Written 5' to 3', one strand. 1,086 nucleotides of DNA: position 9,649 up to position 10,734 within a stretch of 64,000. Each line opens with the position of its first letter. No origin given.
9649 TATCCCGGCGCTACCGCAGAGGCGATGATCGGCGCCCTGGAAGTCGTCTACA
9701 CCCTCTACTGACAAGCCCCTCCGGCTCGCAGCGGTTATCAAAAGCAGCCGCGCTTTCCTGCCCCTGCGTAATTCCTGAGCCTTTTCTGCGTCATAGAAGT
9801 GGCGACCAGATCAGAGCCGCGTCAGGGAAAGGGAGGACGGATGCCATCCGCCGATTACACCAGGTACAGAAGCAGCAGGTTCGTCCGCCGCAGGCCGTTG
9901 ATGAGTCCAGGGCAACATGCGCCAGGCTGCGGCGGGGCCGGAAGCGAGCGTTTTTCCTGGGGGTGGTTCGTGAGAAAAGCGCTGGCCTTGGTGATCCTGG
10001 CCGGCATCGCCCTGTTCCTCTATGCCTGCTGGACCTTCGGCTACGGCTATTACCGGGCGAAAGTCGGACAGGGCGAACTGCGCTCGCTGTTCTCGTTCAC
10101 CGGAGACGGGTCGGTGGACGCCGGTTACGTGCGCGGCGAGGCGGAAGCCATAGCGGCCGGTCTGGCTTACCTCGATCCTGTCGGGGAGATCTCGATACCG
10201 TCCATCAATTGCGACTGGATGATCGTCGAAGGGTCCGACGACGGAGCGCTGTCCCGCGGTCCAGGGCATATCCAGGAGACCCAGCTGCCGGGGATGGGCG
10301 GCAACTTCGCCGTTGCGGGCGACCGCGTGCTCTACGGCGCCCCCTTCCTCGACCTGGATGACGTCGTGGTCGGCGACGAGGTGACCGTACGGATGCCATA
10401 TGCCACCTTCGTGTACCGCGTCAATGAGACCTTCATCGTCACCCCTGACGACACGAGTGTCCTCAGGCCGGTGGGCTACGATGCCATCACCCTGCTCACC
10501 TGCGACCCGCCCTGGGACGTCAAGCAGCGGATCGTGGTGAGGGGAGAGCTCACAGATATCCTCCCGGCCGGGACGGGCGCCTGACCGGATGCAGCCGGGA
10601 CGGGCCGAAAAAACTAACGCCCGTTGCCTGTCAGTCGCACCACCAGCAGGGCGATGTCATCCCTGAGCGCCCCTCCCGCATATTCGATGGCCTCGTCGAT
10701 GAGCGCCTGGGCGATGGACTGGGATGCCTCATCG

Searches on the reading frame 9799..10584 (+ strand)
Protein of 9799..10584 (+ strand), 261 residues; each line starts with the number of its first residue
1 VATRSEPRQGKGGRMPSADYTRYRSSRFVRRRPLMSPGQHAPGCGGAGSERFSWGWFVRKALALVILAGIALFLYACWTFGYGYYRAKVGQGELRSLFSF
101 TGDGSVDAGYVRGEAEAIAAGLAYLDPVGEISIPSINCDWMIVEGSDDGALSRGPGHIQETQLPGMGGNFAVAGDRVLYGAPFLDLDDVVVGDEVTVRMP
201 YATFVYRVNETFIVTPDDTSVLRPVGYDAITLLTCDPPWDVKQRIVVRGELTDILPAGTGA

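Call 6: search_protein_families(library=ncbifam, proteins=[window:9799-10584:+], max_evalue=1)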
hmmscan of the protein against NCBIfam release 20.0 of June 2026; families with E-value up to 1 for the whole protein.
window:9799-10584:+ (261 aa): 8 families
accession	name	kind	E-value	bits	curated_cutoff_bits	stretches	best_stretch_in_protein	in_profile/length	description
NF033747.1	class_E_sortase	subfamily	1.9e-33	116.1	160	1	64-254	7-208/211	class E sortase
NF033745.1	class_C_sortase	subfamily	1.5e-22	80.4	160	1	128-250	93-219/220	class C sortase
NF058671.1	sortase_SrtD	exception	1.9e-22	79.8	140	1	123-237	59-170/187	class D sortase, LPxTATN-specific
NF033746.1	class_D_sortase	subfamily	4.5e-22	78.3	165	1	126-237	8-116/135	class D sortase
TIGR01076.1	sortase_fam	subfamily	4.9e-21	74.9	39.35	1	129-250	1-126/136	sortase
TIGR03784.1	marine_sortase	equivalog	5.6e-14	52.1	158.25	1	127-237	50-158/174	class GN sortase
NF010577.0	PRK13970.1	equivalog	0.027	13.8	442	1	168-260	150-240/311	4-hydroxyproline epimerase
NF006211.0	PRK08338.1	equivalog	0.24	10.9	239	0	172-218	96-140/170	2-oxoacid:ferredoxin oxidoreductase subunit gamma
